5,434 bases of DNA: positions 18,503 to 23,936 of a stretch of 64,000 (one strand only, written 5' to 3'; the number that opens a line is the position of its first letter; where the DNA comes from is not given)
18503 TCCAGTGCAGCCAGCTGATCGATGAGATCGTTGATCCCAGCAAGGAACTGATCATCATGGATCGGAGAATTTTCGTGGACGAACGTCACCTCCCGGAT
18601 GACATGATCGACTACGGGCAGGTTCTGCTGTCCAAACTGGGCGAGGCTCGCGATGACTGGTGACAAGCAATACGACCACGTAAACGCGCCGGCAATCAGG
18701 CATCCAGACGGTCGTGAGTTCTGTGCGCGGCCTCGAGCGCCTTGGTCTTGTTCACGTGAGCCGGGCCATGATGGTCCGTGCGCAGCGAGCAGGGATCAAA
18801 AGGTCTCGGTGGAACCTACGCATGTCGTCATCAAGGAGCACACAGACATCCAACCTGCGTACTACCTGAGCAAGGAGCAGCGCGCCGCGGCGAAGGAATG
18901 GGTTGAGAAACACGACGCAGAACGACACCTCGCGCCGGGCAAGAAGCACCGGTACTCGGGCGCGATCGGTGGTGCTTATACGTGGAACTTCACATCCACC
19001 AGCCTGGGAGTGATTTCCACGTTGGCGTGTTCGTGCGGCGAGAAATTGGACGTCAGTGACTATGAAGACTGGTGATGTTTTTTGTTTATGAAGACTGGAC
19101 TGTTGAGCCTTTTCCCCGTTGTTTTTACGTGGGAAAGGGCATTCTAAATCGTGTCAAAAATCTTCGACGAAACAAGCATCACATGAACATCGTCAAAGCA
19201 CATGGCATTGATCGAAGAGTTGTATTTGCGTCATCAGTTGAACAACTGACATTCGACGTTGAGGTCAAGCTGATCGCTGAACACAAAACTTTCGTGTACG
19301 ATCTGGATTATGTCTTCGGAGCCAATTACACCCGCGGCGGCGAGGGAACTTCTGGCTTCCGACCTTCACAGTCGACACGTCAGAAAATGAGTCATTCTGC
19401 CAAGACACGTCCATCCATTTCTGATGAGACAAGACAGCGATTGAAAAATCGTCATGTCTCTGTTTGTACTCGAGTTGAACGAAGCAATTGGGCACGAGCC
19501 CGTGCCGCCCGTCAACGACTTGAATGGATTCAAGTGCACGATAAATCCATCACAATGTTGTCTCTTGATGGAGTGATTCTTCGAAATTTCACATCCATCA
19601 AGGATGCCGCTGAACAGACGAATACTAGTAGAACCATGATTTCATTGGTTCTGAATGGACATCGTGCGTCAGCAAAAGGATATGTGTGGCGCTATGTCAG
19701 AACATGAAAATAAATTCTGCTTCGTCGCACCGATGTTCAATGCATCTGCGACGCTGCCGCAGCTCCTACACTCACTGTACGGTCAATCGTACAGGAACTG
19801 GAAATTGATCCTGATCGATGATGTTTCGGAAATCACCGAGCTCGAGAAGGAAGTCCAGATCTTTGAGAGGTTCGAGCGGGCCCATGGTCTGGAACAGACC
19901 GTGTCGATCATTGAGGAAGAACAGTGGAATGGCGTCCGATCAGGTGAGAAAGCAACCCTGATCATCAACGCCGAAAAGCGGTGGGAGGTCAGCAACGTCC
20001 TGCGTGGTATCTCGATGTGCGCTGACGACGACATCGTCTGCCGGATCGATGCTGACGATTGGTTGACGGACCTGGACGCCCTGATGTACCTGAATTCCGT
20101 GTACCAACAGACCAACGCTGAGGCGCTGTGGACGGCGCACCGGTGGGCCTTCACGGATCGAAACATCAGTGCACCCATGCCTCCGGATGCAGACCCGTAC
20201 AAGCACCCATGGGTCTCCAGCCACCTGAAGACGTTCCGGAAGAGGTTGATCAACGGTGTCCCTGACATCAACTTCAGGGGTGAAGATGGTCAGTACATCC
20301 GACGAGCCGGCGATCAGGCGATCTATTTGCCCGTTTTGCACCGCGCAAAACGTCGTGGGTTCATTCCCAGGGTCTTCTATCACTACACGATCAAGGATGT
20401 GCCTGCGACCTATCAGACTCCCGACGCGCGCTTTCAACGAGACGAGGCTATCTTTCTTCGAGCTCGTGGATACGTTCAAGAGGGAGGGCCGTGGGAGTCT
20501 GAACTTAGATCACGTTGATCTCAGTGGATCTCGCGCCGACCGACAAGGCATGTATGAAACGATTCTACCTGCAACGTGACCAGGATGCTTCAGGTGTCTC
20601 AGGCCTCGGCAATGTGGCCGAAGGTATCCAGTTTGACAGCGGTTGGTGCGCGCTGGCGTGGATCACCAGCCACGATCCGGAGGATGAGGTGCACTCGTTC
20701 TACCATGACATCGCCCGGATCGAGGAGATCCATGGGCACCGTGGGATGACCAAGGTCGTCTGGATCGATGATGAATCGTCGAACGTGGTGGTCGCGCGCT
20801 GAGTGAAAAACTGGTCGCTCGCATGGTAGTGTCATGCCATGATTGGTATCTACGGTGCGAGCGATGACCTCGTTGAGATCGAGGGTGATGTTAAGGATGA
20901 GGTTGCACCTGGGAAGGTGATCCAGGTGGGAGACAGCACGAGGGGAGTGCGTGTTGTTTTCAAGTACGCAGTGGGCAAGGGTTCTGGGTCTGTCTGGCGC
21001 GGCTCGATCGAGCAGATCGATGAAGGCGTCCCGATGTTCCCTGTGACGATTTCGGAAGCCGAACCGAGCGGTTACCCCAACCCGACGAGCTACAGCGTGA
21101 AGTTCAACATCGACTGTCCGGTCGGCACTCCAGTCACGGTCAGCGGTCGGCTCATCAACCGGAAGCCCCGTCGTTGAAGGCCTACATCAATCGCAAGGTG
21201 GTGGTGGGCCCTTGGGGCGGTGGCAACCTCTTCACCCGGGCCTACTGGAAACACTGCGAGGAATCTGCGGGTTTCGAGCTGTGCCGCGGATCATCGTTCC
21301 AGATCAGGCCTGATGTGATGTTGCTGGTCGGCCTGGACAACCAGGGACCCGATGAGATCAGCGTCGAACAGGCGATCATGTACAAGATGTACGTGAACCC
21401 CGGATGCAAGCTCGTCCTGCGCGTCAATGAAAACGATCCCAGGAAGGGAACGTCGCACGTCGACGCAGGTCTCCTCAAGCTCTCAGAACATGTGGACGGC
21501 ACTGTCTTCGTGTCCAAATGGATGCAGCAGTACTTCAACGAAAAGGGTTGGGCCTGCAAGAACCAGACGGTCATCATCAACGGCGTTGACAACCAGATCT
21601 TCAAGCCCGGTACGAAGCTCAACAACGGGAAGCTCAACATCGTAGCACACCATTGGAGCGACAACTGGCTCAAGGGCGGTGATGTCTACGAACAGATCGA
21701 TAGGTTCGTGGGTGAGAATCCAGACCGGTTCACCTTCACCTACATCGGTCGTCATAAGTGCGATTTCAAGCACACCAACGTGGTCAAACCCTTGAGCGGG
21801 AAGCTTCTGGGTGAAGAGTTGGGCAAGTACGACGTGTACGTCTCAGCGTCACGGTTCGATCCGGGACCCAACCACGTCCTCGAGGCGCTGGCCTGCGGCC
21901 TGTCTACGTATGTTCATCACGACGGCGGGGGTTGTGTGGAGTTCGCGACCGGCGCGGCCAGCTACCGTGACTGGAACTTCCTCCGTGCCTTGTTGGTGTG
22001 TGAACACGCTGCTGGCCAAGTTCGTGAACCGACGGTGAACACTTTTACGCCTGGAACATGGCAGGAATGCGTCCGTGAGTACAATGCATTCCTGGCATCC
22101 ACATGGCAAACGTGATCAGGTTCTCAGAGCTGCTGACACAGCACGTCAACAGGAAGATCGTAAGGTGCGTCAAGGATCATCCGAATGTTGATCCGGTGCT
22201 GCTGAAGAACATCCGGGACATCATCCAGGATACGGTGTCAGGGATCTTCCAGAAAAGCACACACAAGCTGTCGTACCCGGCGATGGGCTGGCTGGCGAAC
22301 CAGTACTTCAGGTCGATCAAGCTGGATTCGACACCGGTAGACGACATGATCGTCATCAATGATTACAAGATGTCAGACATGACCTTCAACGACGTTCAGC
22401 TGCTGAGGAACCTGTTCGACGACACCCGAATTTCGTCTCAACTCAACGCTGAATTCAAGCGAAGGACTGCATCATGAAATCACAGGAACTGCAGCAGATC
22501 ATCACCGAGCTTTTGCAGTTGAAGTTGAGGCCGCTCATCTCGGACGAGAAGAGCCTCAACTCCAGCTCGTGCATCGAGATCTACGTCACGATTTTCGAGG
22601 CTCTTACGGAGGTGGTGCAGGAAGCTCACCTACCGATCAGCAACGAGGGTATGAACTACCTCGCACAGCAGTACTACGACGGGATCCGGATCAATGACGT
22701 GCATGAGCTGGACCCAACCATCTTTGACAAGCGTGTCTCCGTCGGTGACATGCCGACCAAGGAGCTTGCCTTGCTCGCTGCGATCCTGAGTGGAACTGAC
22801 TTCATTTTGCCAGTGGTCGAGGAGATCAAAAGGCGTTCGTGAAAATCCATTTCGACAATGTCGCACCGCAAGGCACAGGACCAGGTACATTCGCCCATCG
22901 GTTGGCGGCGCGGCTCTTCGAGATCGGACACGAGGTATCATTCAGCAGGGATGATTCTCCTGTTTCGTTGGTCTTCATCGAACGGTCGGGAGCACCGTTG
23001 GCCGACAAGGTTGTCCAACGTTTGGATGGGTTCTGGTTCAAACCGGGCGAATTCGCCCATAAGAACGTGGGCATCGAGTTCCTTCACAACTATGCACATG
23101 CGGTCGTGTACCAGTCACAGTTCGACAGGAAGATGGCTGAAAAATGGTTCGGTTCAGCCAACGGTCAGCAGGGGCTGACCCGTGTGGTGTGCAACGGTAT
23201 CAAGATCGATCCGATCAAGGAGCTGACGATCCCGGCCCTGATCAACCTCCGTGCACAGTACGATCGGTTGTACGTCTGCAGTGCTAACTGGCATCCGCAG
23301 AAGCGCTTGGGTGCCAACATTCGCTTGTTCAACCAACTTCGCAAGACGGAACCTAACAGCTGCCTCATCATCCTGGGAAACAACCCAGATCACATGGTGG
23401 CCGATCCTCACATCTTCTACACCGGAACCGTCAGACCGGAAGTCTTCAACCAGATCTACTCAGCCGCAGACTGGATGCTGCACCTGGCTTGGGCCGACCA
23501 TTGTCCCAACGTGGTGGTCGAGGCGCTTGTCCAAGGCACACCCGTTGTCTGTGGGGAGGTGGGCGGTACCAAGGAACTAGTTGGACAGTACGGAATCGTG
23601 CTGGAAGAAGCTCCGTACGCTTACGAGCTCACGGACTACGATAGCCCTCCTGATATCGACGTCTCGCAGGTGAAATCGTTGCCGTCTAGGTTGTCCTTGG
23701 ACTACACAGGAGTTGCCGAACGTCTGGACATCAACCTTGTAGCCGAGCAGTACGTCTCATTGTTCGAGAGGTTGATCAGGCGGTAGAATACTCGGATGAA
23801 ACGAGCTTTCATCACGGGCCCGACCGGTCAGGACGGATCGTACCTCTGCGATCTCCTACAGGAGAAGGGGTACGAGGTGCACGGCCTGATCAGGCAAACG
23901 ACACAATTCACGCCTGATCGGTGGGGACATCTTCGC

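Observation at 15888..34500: ~19 kb glycan/nucleotide-sugar biosynthesis island in a virulent myovirus, punctuated by homing endonucleases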

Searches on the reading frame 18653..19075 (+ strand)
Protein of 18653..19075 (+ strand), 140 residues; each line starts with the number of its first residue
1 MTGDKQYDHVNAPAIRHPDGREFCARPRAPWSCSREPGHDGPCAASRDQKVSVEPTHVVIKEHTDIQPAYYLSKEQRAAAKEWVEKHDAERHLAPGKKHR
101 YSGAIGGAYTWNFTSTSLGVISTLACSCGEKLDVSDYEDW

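Call 4: search_protein_families(library=pfam, proteins=[window:18653-19075:+], max_evalue=0.01)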
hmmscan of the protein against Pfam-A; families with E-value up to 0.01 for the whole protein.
window:18653-19075:+ (140 aa): 0 families

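Call 46: search_protein_families(library=pfam, proteins=[window:18653-19075:+], max_evalue=1)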
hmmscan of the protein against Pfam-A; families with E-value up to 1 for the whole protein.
window:18653-19075:+ (140 aa): 0 families

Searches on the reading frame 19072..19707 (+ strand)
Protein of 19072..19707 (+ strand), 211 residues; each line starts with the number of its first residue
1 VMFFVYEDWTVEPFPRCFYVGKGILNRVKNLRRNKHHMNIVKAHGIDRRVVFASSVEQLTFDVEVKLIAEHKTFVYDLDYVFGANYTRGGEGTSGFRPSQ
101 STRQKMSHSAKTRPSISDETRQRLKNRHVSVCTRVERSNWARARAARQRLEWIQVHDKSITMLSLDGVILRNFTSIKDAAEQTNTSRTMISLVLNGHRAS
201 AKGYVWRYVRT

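Call 4: search_protein_families(library=pfam, proteins=[window:19072-19707:+], max_evalue=0.01)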
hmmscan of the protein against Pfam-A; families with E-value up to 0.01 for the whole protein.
window:19072-19707:+ (211 aa): 1 family
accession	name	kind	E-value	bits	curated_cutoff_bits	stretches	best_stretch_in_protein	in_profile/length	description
PF22083.2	I-HmuI_NUMOD-like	-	2.2e-06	27.6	27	1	171-206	10-45/46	DNA endonuclease I-HmuI-like, NUMOD-like domain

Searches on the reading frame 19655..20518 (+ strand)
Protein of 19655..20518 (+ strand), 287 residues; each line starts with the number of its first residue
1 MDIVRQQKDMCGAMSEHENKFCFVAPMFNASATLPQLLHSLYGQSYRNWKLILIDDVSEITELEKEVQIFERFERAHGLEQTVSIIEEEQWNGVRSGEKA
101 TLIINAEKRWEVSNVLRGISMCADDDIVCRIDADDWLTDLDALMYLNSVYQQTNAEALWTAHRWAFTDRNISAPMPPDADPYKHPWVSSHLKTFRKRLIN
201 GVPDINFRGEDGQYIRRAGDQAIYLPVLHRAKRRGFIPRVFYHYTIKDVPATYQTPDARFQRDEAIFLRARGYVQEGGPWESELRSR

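Call 4: search_protein_families(library=pfam, proteins=[window:19655-20518:+], max_evalue=0.01)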
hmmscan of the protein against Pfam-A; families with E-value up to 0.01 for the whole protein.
window:19655-20518:+ (287 aa): 1 family
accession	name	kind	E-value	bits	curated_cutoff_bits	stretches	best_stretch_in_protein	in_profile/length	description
PF00535.33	Glycos_transf_2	-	2.5e-10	41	23.3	1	23-143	2-96/168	Glycosyl transferase family 2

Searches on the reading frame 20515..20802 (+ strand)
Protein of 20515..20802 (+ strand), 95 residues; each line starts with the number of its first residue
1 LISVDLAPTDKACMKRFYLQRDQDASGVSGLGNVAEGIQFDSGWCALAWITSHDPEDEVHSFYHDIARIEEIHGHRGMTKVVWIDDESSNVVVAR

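Call 4: search_protein_families(library=pfam, proteins=[window:20515-20802:+], max_evalue=0.01)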
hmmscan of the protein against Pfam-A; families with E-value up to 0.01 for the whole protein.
window:20515-20802:+ (95 aa): 0 families

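Call 46: search_protein_families(library=pfam, proteins=[window:20554-20802:+], max_evalue=1)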
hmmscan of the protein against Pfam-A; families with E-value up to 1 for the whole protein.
window:20554-20802:+ (82 aa): 1 family
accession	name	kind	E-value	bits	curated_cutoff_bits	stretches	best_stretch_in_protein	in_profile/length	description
PF10309.14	NCBP3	-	0.041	14.1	28.9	1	57-79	30-46/59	Nuclear cap-binding protein subunit 3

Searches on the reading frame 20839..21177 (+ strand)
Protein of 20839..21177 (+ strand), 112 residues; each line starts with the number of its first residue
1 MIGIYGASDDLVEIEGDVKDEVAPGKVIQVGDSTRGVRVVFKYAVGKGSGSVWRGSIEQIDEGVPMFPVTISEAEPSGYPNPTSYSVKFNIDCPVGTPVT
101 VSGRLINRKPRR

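Call 4: search_protein_families(library=pfam, proteins=[window:20839-21177:+], max_evalue=0.01)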
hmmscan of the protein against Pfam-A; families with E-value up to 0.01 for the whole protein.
window:20839-21177:+ (112 aa): 0 families

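Call 46: search_protein_families(library=pfam, proteins=[window:20839-21177:+], max_evalue=1)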
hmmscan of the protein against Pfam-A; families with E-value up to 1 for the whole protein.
window:20839-21177:+ (112 aa): 1 family
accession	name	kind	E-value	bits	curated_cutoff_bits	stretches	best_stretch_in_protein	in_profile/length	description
PF04076.19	BOF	-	0.053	14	25.8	0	74-109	10-47/103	Bacterial OB fold (BOF) protein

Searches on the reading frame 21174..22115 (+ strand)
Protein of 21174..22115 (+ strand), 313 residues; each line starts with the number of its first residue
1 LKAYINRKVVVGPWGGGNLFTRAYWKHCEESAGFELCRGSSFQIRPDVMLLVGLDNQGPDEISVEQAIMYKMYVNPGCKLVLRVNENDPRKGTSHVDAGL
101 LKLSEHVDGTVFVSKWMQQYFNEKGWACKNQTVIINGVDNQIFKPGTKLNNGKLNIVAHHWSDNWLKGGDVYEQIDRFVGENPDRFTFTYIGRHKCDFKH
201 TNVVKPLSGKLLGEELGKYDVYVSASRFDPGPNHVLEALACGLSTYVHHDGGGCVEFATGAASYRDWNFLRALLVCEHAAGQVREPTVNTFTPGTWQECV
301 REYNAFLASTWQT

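Call 4: search_protein_families(library=pfam, proteins=[window:21174-22115:+], max_evalue=0.01)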
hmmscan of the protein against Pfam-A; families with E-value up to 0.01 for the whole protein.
window:21174-22115:+ (313 aa): 2 families
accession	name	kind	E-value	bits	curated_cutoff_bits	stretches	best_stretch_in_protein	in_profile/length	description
PF00534.26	Glycos_transf_1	-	0.0045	17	26.4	1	199-256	73-129/172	Glycosyl transferases group 1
PF13692.12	Glyco_trans_1_4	-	0.0086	16.8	27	0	212-245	70-103/142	Glycosyl transferases group 1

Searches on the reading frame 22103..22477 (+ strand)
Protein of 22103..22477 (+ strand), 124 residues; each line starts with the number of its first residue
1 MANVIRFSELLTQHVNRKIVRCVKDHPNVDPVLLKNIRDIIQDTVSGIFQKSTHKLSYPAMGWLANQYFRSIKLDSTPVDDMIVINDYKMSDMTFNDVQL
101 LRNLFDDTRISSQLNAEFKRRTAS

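Call 4: search_protein_families(library=pfam, proteins=[window:22103-22477:+], max_evalue=0.01)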
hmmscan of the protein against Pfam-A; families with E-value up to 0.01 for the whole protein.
window:22103-22477:+ (124 aa): 0 families

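Call 46: search_protein_families(library=pfam, proteins=[window:22103-22477:+], max_evalue=1)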
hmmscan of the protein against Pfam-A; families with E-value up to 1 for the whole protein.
window:22103-22477:+ (124 aa): 3 families
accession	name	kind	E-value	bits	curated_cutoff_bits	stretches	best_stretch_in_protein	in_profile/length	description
PF07752.16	S-layer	-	0.031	13.8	30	1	53-97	64-108/259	S-layer protein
PF25280.1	POTRA2_Toc75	-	0.098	13.3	27.5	1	10-42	48-80/112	Toc75-like, second POTRA domain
PF01937.24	ARMT1-like_dom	-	0.16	11.6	25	0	8-47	181-220/311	Damage-control phosphatase ARMT1-like domain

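Call 85: search_solved_structures(query=A3, max_evalue=5)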
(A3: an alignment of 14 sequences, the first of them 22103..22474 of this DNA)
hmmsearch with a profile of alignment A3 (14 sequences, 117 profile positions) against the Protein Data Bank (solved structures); distinct sequences matched with E-value up to 5: 1.
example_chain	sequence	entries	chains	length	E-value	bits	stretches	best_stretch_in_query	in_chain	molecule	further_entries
5iqj_A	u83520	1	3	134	0.32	14.3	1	72-112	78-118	Uncharacterized protein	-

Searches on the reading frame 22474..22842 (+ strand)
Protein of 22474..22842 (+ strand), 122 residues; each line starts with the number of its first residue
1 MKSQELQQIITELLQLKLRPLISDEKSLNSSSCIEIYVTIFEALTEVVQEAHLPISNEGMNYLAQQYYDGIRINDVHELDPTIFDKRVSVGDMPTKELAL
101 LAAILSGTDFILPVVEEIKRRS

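Call 4: search_protein_families(library=pfam, proteins=[window:22474-22842:+], max_evalue=0.01)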
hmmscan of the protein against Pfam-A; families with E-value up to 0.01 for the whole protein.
window:22474-22842:+ (122 aa): 0 families

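Call 46: search_protein_families(library=pfam, proteins=[window:22474-22842:+], max_evalue=1)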
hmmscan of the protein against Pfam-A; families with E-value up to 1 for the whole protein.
window:22474-22842:+ (122 aa): 1 family
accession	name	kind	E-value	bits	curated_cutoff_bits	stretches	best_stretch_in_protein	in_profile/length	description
PF08454.17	RIH_assoc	-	0.15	12.4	28.5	1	20-50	55-77/99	RyR and IP3R Homology associated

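Call 86: search_solved_structures(query=A4, max_evalue=5)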
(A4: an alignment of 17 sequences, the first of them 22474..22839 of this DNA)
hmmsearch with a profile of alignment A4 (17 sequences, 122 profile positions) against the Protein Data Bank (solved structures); distinct sequences matched with E-value up to 5: 0.

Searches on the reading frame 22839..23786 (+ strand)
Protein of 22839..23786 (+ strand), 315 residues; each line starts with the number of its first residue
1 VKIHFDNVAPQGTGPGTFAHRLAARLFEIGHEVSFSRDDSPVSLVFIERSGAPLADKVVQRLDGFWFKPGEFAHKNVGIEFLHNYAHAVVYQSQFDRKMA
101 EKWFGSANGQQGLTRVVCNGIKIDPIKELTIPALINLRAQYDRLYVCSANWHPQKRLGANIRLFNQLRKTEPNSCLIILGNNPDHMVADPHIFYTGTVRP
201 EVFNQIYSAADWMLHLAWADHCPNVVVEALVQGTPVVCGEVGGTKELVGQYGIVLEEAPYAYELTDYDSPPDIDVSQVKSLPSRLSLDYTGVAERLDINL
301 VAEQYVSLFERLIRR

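Call 5: search_protein_families(library=pfam, proteins=[window:22839-23786:+], max_evalue=0.01)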
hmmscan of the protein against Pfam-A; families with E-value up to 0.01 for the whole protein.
window:22839-23786:+ (315 aa): 2 families
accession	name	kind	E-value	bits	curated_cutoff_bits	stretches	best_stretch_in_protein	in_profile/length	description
PF13692.12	Glyco_trans_1_4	-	1.1e-11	45.6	27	1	145-257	6-126/142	Glycosyl transferases group 1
PF00534.26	Glycos_transf_1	-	3.9e-09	36.7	26.4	1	142-252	15-135/172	Glycosyl transferases group 1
